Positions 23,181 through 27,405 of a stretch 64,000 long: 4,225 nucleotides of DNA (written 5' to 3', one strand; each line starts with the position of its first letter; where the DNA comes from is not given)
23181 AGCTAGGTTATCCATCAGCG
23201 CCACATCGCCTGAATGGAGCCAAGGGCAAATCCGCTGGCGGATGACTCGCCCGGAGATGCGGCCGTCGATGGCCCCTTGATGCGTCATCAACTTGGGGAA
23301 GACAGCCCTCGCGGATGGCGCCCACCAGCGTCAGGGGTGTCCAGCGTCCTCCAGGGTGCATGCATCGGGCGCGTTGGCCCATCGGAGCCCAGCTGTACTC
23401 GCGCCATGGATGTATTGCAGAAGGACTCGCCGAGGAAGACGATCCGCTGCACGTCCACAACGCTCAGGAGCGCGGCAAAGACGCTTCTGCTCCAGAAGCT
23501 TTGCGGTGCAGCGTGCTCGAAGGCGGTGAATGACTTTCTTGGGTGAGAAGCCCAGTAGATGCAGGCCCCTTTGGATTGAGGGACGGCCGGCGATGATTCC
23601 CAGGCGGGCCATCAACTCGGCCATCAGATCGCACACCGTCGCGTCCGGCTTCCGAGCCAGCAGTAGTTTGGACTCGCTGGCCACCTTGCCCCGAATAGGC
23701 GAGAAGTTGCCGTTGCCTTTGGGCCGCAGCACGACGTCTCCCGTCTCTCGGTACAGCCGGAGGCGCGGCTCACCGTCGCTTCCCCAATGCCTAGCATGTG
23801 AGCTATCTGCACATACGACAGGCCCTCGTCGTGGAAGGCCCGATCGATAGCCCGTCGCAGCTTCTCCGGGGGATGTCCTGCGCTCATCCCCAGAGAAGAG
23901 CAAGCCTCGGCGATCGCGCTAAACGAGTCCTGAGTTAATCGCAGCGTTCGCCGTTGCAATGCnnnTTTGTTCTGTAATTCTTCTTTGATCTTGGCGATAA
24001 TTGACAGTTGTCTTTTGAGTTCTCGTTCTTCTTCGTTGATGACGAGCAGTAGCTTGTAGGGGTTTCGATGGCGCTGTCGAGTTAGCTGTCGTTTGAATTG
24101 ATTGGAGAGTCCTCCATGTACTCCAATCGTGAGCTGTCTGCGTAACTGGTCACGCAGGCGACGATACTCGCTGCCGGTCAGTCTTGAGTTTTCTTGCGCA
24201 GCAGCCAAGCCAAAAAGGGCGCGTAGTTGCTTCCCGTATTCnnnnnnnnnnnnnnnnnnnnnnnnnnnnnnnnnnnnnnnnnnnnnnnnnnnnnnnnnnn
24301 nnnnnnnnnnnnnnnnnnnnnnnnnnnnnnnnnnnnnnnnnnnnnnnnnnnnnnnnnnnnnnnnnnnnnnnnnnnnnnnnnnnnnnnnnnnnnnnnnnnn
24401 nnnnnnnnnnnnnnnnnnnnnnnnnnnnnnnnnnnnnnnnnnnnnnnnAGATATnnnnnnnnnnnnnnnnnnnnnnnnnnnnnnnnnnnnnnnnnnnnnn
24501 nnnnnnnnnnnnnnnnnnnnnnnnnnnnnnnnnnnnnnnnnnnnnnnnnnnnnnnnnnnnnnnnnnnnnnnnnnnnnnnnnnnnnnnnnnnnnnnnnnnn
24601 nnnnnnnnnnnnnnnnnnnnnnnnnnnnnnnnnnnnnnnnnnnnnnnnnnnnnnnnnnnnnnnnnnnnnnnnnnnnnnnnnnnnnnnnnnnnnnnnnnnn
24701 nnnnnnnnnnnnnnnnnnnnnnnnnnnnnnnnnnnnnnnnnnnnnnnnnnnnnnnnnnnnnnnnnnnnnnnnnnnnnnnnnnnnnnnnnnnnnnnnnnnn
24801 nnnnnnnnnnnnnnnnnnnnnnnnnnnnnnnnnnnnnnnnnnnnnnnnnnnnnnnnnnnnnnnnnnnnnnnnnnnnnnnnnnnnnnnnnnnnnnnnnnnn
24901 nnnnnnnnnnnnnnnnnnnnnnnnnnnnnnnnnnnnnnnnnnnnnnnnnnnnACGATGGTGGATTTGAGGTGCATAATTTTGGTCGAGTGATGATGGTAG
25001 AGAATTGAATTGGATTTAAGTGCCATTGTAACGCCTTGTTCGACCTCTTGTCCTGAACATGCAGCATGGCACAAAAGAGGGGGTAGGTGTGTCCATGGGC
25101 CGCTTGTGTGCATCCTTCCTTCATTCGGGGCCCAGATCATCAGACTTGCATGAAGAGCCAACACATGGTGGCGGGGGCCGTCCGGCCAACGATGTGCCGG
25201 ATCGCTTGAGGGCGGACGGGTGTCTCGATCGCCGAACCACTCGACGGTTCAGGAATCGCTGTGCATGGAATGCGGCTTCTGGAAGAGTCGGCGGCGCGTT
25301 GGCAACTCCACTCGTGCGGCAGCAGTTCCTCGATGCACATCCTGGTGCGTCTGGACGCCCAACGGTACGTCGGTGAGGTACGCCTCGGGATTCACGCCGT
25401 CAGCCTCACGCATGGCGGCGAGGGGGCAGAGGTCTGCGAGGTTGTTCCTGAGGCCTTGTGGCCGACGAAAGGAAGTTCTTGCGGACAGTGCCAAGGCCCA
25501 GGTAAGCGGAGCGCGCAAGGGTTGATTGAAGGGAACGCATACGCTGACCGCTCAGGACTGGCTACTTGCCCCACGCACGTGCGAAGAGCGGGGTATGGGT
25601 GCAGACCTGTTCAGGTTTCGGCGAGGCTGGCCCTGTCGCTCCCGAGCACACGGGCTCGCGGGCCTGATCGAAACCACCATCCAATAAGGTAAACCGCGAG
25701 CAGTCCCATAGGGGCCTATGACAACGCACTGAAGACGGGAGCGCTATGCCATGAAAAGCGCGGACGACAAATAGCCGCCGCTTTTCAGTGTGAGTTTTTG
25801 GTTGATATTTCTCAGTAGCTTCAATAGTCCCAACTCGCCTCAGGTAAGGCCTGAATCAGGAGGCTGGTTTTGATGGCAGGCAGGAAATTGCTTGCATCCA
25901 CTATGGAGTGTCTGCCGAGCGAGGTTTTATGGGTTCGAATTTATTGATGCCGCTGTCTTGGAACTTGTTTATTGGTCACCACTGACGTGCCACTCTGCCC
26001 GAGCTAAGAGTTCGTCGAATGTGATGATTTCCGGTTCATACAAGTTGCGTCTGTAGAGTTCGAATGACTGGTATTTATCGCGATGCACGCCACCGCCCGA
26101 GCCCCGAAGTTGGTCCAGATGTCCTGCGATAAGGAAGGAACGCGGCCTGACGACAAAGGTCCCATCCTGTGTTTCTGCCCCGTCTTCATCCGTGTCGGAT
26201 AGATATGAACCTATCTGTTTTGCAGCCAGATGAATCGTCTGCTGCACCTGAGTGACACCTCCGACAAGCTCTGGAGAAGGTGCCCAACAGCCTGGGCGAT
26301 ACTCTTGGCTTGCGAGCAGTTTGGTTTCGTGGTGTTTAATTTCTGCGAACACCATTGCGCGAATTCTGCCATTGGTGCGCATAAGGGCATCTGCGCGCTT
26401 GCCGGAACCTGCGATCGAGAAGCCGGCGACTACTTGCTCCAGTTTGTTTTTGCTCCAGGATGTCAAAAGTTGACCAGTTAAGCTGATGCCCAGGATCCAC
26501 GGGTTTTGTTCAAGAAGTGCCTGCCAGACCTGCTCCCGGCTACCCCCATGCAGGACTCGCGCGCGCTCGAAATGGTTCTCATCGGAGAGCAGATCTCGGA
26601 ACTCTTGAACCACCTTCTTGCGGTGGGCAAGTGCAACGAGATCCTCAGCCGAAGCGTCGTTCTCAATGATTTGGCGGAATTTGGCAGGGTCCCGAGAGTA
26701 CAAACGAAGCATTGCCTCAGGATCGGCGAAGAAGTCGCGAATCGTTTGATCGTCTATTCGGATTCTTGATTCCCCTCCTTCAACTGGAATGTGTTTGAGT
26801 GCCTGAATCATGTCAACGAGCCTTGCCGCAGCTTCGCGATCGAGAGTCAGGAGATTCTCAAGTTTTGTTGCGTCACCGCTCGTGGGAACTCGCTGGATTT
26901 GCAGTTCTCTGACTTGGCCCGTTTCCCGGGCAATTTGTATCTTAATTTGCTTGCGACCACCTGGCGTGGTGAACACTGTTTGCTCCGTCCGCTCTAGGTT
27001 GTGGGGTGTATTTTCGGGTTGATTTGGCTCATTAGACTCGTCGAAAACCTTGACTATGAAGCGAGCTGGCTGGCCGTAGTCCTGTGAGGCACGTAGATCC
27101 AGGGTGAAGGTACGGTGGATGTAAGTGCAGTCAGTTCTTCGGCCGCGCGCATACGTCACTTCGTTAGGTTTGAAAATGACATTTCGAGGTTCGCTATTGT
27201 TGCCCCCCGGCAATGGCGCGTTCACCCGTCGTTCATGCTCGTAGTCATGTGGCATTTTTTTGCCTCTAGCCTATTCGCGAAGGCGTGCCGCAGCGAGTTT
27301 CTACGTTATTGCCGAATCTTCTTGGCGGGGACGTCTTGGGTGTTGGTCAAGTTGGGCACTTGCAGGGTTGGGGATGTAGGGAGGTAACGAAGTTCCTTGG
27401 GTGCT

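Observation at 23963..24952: Two-gene operon of small foreign membrane proteins (165 aa, four TM; 161 aa, two TM plus cytoplasmic coiled coil)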

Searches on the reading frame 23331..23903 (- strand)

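Call 3: search_protein_families(library=pfam, proteins=[window:23331-23903:-], max_evalue=1)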
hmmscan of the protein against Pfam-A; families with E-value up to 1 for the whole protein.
window:23331-23903:- (190 aa): 0 families

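Call 4: search_protein_families(library=padloc, proteins=[window:23331-23903:-], max_evalue=1)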
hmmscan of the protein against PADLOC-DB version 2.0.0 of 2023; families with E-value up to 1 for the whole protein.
window:23331-23903:- (190 aa): 0 families

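Call 5: search_protein_families(library=ncbifam, proteins=[window:23331-23903:-], max_evalue=1)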
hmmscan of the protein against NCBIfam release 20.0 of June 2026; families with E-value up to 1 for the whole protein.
window:23331-23903:- (190 aa): 1 family
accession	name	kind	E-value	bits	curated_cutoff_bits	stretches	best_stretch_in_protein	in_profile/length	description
NF033545.0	transpos_IS630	equivalog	0.13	11.6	100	1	50-130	35-121/299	IS630 family transposase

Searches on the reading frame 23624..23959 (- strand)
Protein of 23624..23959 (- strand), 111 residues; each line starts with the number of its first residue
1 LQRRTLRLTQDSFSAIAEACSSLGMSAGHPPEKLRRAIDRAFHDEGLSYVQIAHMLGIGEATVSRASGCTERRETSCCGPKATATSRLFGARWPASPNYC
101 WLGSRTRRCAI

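Call 3: search_protein_families(library=pfam, proteins=[window:23624-23959:-], max_evalue=1)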
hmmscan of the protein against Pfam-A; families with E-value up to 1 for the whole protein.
window:23624-23959:- (111 aa): 12 families
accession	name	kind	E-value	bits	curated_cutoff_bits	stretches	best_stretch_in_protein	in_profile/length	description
PF20432.4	Xre-like-HTH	-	0.00011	22.9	25.8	1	36-65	13-42/63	Antitoxin Xre-like helix-turn-helix domain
PF04545.22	Sigma70_r4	-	0.00015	21.7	24.1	1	31-65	6-39/50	Sigma-70, region 4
PF13551.12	HTH_29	-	0.00071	20.1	28.1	1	43-65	8-31/64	Winged helix-turn helix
PF13384.12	HTH_23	-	0.002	18.3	24.6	1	41-65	13-36/50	Homeodomain-like domain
PF13936.12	HTH_38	-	0.0031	17.6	27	1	35-65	10-39/44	Helix-turn-helix domain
PF08281.18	Sigma70_r4_2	-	0.0062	16.6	25.7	1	45-64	25-44/54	Sigma-70, region 4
PF01371.25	Trp_repressor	-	0.0099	16.4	27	1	41-70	44-73/88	Trp repressor protein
PF11242.13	DUF2774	-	0.042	14.5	29.2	1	43-63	10-30/63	Protein of unknown function (DUF2774)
PF13412.12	HTH_24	-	0.1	12.6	21.9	1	44-65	15-36/48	Winged helix-turn-helix DNA-binding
PF13542.12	HTH_Tnp_ISL3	-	0.1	12.5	27.4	0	46-65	27-45/51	Helix-turn-helix domain of transposase family ISL3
PF07638.17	Sigma70_ECF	-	0.19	12.1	21.1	1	10-65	120-170/185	ECF sigma factor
PF02775.26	TPP_enzyme_C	-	0.19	12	21.9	1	12-52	112-151/151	Thiamine pyrophosphate enzyme, C-terminal TPP binding domain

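Call 4: search_protein_families(library=padloc, proteins=[window:23624-23959:-], max_evalue=1)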
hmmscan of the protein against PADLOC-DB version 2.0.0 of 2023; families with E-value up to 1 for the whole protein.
window:23624-23959:- (111 aa): 0 families

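Call 5: search_protein_families(library=ncbifam, proteins=[window:23624-23959:-], max_evalue=1)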
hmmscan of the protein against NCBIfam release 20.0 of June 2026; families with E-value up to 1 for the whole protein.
window:23624-23959:- (111 aa): 4 families
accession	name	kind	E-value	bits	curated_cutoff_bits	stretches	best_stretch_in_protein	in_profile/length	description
TIGR02937.1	sigma70-ECF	superfamily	0.015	14.9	42.9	1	32-65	120-152/165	sigma-70 family RNA polymerase sigma factor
TIGR02985.1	Sig70_bacteroi1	subfamily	0.11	12.7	126.4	1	31-65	116-149/162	RNA polymerase sigma-70 factor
NF009172.0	PRK12519.1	subfamily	0.12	11.9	222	1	16-66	128-177/194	RNA polymerase sigma factor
NF033545.0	transpos_IS630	equivalog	0.15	11.5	100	1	41-66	7-32/299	IS630 family transposase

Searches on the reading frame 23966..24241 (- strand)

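Call 91: search_protein_families(library=pfam, proteins=[window:23966-24241:-], max_evalue=1)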
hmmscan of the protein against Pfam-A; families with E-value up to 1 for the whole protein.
seq(92 aa): 2 families
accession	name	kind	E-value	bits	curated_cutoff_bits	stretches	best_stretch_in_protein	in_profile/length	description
PF00123.25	Hormone_2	-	0.25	11.8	21.2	1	24-36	8-20/28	Peptide hormone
PF03941.20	INCENP_ARK-bind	-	0.85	10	22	0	46-63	24-41/55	Inner centromere protein, ARK binding region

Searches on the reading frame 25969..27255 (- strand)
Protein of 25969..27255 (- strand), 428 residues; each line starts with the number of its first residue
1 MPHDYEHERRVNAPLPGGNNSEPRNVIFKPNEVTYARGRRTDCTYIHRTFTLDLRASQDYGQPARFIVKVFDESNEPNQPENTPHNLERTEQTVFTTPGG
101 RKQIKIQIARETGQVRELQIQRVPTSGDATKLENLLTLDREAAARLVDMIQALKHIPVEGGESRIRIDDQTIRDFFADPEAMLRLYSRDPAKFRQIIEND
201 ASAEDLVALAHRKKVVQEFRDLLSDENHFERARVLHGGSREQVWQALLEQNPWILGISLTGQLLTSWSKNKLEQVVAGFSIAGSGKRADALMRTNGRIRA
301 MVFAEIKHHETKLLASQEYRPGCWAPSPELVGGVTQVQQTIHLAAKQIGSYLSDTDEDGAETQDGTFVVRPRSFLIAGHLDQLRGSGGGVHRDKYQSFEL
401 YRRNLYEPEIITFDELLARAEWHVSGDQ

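Call 3: search_protein_families(library=pfam, proteins=[window:25969-27255:-], max_evalue=1)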
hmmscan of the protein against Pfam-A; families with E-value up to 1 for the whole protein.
window:25969-27255:- (428 aa): 2 families
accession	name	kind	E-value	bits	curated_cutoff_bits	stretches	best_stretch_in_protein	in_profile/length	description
PF14082.12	SduA_C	-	2.8e-32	112.5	27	1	239-417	2-159/159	Shedu protein SduA, C-terminal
PF16244.11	DUF4901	-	0.23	12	27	1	82-129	25-73/148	YcdB, YcdC repeated domain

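Call 4: search_protein_families(library=padloc, proteins=[window:25969-27255:-], max_evalue=1)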
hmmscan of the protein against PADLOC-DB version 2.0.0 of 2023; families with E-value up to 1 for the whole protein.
window:25969-27255:- (428 aa): 13 families
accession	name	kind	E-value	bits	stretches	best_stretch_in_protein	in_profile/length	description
PDLC00394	SduA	-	3.3e-134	445.8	1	31-426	3-385/392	DUF4263 domain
PDLC00391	SduA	-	2.2e-54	183.1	1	194-424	168-399/402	DUF4263 domain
PDLC00392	SduA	-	1.6e-34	117.7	1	46-425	18-390/396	DUF4263 domain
PDLC00384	SduA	-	2.2e-24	84.1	1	235-419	285-451/476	DUF4263 domain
PDLC00382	SduA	-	1.4e-19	68.7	1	193-425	109-321/336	DUF4263 domain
PDLC00400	SduA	-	2.5e-17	61.3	1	239-421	126-290/308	DUF4263 domain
PDLC00399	SduA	-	7.1e-17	59.8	1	239-420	201-364/375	DUF4263 domain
PDLC00380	SduA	-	2.1e-15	54.3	1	235-419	294-460/480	DUF4263 domain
PDLC00406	SduA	-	4.6e-13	47.9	1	226-420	140-318/326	DUF4263 domain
PDLC00385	SduA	-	7.7e-11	39.9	1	128-421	56-311/319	DUF4263 domain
PDLC00381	SduA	-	2.4e-10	38.2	1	238-417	172-333/342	DUF4263 domain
PDLC00393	SduA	-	4.3e-10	37.3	1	238-418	279-442/455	DUF4263 domain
PDLC00388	SduA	-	1e-05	22.9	1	304-421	276-390/402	DUF4263 domain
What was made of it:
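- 25969..27255 (-): Shedu nuclease SduA. Same strand and similar foreign composition, so it is an island neighbour, not a conserved partner of the pair. PADLOC E=3e-134 and Pfam SduA_C E=3e-32 (calls 3, 4).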

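Call 5: search_protein_families(library=ncbifam, proteins=[window:25969-27255:-], max_evalue=1)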
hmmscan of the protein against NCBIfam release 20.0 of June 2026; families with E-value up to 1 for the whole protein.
window:25969-27255:- (428 aa): 0 families
